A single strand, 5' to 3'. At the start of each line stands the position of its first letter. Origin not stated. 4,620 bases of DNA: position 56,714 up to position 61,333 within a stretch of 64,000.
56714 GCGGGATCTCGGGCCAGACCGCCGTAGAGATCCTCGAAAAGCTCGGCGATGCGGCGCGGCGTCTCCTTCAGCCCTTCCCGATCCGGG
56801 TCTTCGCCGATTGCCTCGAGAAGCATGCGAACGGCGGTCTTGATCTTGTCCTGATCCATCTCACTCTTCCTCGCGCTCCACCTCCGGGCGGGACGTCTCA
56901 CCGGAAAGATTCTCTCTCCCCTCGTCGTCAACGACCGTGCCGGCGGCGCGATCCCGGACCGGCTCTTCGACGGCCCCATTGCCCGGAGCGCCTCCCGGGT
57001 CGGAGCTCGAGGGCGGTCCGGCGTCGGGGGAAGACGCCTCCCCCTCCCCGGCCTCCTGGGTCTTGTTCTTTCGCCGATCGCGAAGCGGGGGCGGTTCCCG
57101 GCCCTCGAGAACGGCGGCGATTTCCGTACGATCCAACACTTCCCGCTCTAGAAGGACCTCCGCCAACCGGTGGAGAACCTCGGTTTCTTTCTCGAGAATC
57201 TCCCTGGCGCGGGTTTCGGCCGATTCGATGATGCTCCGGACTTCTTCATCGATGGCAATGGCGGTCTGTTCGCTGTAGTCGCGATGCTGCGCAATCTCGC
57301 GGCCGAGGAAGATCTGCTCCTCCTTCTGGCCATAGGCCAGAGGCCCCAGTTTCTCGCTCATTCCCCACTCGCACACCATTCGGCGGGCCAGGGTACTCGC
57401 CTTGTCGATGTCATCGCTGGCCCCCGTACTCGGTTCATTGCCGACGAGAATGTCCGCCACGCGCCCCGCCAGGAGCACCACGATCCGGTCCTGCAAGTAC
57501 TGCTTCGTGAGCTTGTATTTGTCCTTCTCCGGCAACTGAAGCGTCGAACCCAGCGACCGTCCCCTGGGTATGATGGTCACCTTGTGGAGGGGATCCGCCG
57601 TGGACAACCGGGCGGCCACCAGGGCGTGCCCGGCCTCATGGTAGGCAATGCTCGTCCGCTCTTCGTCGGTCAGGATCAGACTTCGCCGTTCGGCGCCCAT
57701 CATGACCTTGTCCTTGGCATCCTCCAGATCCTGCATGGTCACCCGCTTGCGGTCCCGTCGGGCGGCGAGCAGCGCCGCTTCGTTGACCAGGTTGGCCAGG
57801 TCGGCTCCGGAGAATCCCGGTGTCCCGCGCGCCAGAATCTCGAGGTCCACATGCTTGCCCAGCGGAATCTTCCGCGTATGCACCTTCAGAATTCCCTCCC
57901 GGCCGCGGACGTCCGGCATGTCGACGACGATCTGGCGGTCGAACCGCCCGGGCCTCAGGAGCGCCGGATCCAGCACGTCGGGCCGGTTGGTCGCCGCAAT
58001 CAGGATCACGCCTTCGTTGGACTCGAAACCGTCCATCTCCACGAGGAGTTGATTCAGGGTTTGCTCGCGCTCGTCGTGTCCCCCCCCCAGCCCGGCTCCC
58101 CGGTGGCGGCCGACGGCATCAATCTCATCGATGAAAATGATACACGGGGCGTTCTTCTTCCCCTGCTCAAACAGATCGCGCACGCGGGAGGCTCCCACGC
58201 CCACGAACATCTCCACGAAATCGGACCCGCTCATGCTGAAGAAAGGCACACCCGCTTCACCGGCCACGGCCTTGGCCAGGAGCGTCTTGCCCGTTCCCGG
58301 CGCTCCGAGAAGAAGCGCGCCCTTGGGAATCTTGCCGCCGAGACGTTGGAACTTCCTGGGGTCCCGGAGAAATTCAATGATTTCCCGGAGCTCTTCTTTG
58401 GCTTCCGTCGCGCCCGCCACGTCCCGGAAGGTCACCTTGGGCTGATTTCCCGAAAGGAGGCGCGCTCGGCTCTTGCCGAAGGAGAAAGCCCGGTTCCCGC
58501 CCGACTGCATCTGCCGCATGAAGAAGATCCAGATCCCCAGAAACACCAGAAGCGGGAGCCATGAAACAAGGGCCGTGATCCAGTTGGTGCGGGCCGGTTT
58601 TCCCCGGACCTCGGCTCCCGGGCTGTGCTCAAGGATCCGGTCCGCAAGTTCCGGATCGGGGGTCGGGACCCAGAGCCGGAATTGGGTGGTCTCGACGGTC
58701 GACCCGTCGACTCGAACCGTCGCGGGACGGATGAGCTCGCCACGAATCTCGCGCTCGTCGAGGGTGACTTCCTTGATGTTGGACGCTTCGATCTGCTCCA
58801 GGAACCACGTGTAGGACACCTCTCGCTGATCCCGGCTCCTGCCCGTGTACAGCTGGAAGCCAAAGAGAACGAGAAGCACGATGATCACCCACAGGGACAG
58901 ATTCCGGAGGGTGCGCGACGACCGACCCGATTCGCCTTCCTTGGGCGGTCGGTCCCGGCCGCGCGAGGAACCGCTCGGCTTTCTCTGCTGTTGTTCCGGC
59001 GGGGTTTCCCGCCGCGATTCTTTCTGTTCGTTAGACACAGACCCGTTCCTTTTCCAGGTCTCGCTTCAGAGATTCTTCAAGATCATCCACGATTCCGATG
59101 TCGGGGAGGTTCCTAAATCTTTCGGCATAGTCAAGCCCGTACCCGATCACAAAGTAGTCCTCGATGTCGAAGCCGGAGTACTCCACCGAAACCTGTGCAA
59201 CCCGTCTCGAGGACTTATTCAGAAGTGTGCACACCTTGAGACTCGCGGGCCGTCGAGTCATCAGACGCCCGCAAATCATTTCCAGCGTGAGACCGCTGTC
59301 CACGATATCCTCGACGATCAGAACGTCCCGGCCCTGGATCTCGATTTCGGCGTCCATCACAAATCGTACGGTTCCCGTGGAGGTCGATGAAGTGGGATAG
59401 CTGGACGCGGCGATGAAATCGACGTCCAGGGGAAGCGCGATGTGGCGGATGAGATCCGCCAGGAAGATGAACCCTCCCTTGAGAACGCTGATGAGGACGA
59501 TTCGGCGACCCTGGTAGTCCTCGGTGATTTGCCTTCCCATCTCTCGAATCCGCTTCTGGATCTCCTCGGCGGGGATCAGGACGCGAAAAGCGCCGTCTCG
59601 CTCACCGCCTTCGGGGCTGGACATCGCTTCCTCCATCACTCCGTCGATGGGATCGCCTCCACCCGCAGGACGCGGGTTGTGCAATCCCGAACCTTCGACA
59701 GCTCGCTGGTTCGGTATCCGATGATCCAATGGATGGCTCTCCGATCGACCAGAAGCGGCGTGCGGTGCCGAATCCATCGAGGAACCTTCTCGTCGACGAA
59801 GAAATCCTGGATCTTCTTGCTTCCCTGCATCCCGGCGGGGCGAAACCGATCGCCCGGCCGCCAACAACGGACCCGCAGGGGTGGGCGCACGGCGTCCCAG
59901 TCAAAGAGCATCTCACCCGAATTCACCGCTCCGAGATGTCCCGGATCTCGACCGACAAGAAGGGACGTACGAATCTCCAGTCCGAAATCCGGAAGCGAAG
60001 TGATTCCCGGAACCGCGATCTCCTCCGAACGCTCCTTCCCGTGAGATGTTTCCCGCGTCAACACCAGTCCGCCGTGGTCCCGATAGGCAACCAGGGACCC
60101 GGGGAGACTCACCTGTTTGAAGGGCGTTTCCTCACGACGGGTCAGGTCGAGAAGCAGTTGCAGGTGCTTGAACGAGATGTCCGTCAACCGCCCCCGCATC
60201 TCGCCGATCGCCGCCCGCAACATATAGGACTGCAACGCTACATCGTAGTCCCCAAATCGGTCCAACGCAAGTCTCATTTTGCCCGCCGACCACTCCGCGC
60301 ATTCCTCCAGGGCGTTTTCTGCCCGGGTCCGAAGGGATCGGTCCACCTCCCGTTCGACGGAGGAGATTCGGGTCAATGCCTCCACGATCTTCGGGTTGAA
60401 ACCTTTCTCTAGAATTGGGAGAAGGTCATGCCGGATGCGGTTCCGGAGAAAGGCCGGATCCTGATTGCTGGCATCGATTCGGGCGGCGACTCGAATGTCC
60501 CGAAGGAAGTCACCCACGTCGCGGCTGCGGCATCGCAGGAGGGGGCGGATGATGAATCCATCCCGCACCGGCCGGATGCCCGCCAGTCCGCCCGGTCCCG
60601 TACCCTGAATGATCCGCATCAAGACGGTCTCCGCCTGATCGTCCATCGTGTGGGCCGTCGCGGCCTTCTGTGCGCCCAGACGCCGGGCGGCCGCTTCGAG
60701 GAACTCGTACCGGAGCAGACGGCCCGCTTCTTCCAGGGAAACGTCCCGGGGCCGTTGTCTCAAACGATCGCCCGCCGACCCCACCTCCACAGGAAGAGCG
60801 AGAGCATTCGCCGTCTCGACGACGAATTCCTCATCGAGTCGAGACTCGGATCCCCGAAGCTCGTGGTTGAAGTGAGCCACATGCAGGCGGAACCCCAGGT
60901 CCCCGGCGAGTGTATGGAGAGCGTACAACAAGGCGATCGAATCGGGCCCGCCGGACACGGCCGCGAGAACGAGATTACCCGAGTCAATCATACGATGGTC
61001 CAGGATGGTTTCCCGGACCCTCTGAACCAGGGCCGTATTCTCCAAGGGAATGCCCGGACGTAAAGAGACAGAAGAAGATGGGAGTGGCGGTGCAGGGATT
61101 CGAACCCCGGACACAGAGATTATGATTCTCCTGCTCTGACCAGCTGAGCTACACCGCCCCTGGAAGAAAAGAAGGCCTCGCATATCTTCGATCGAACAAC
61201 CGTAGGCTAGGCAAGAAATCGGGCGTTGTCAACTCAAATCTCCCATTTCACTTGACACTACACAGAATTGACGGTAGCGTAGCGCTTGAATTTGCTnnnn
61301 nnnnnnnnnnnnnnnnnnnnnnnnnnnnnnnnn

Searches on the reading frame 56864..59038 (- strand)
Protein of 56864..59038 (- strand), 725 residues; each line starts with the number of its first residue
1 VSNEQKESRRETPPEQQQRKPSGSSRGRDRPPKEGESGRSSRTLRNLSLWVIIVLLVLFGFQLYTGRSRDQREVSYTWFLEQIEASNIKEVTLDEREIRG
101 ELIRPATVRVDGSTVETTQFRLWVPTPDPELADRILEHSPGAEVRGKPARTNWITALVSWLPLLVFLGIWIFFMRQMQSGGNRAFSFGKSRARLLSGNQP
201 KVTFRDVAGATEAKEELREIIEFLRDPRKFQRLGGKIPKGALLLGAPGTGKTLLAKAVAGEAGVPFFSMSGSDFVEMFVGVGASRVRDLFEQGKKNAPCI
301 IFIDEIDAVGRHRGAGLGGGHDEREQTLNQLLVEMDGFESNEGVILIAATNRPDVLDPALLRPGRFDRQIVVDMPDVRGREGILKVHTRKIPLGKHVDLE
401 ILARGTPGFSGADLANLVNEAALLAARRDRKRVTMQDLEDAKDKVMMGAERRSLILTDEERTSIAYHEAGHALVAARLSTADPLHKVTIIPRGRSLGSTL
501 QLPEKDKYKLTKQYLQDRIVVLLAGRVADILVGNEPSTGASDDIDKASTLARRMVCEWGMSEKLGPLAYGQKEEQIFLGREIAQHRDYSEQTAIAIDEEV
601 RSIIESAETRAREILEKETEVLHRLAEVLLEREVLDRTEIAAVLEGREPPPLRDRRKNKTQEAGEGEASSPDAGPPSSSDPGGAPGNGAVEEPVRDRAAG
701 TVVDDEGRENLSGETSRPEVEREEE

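Call 38: search_protein_families(library=pfam, proteins=[window:56864-59038:-], max_evalue=0.00001)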
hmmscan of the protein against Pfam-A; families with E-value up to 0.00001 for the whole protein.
window:56864-59038:- (725 aa): 4 families
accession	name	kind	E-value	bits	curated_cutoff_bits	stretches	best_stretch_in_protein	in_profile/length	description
PF01434.24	Peptidase_M41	-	3.4e-67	226.5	29.9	1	455-642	2-190/191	Peptidase family M41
PF00004.35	AAA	-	1.6e-46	158.5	21.2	1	242-373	2-130/131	ATPase family associated with various cellular activities (AAA)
PF17862.7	AAA_lid_3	-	1.5e-17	63.2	27.2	1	397-440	2-45/45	AAA+ lid domain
PF06480.20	FtsH_ext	-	5.4e-12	46.3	25.5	1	49-136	3-92/103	FtsH Extracellular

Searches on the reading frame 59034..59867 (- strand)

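Call 38: search_protein_families(library=pfam, proteins=[window:59034-59867:-], max_evalue=0.00001)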
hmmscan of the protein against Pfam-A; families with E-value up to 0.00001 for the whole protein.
window:59034-59867:- (278 aa): 1 family
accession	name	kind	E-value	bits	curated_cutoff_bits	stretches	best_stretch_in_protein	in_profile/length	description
PF00156.33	Pribosyltran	-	2.8e-27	95.4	26.3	1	101-247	3-157/158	Phosphoribosyl transferase domain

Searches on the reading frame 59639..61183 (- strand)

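Call 38: search_protein_families(library=pfam, proteins=[window:59639-61183:-], max_evalue=0.00001)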
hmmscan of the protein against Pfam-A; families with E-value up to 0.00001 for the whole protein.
window:59639-61183:- (515 aa): 2 families
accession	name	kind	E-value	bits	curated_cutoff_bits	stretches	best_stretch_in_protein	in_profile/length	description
PF01171.26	ATP_bind_3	-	1.3e-43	149.3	27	1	72-252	2-181/182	PP-loop family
PF11734.13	TilS_C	-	1.2e-16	60.3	22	1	436-505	1-70/74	TilS substrate C-terminal domain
